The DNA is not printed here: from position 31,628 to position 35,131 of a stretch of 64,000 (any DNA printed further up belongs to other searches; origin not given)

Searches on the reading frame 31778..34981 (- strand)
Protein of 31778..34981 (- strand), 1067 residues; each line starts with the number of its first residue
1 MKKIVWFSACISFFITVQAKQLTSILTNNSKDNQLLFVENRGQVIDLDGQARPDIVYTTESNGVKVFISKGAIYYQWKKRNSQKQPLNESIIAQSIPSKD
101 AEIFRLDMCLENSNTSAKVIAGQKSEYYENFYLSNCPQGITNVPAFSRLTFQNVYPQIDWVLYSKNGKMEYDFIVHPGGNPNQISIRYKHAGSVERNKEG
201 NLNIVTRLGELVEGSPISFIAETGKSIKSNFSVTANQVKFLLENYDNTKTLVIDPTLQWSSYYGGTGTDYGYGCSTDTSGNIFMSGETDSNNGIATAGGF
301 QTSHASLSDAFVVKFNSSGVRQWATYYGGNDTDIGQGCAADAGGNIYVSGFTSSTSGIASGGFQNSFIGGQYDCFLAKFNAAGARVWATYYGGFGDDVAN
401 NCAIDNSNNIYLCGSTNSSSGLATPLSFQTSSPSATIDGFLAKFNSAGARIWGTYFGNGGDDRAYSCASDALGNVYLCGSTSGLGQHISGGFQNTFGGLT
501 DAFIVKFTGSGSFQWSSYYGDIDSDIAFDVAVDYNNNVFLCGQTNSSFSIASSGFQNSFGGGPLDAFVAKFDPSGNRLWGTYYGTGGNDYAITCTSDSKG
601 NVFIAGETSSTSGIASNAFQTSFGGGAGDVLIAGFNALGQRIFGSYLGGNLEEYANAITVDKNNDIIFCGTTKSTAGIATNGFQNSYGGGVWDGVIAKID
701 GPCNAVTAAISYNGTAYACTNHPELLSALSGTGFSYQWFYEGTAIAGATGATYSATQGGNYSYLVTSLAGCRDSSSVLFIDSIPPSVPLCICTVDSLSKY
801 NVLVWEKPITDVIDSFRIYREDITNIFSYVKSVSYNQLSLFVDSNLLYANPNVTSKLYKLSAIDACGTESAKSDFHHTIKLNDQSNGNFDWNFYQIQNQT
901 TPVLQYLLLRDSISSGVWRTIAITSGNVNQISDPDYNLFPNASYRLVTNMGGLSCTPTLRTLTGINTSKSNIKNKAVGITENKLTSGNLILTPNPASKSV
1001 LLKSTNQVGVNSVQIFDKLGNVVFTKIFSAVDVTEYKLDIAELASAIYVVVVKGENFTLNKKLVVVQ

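Call 61: search_protein_families(library=pfam, proteins=[window:31778-34981:-], max_evalue=0.00001)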
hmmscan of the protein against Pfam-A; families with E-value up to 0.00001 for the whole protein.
window:31778-34981:- (1067 aa): 3 families
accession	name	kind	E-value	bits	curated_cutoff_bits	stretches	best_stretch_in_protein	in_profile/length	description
PF25778.1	DUF7948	-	3.7e-56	191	27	1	37-256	1-214/214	Domain of unknown function (DUF7948)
PF06739.17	SBBP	-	4.3e-26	91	20.5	1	514-548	1-37/38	Beta-propeller repeat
PF18962.6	Por_Secre_tail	-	2.2e-08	34.7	27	1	993-1065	3-75/75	Secretion system C-terminal sorting domain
